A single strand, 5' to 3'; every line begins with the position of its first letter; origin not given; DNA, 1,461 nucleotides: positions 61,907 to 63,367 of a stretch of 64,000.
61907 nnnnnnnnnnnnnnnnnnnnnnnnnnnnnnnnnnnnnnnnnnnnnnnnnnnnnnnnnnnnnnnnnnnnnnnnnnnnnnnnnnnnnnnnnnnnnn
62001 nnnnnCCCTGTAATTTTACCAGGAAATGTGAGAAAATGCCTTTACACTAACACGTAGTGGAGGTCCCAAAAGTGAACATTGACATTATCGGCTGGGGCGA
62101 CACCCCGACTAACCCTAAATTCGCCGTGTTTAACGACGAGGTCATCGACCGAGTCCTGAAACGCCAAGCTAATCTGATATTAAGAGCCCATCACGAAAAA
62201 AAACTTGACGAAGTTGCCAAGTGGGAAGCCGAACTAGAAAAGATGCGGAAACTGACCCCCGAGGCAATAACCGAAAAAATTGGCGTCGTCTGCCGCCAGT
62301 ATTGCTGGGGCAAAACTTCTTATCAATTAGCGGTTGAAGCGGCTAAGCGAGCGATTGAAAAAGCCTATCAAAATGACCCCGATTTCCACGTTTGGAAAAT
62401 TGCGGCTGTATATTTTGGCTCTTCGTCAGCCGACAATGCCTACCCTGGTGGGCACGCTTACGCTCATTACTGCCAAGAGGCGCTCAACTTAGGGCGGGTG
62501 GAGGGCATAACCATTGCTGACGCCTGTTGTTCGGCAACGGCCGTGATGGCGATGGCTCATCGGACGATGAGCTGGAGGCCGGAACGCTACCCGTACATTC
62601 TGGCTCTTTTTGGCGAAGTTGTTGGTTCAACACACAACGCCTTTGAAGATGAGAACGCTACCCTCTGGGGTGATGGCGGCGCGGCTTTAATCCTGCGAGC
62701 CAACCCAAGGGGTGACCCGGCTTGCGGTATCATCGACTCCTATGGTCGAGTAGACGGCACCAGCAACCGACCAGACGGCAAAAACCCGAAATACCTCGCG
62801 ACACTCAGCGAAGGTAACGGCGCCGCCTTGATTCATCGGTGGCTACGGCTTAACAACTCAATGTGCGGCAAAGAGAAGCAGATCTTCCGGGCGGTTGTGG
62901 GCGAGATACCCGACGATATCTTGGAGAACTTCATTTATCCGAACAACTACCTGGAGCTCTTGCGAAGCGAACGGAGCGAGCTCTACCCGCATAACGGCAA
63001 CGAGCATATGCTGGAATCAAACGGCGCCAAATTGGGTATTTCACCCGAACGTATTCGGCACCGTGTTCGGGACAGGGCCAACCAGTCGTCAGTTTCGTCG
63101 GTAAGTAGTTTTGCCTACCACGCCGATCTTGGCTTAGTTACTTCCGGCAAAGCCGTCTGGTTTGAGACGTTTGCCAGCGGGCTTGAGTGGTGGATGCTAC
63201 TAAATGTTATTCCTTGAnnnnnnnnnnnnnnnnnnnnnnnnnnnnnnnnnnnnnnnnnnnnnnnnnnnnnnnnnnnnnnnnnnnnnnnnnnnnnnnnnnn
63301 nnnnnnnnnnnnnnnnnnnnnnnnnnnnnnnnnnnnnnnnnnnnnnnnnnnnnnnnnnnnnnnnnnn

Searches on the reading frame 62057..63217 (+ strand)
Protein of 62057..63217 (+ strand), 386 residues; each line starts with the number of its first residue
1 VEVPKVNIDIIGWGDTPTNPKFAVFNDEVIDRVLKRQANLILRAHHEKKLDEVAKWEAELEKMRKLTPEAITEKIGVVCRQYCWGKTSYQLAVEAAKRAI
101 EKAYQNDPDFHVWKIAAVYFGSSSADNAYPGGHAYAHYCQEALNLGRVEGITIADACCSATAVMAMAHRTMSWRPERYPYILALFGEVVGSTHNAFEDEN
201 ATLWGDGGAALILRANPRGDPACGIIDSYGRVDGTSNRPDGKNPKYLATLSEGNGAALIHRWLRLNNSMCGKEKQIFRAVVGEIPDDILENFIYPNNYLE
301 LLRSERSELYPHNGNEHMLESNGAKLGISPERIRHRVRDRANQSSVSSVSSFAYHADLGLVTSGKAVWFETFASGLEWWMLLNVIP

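Call 90: search_protein_families(library=pfam, proteins=[window:62057-63217:+], max_evalue=0.000001)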
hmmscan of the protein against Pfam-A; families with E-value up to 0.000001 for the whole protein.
window:62057-63217:+ (386 aa): 1 family
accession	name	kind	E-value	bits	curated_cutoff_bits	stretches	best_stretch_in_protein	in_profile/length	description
PF08541.16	ACP_syn_III_C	-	5.7e-08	33.2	26.6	1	309-379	14-84/90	3-Oxoacyl-[acyl-carrier-protein (ACP)] synthase III C terminal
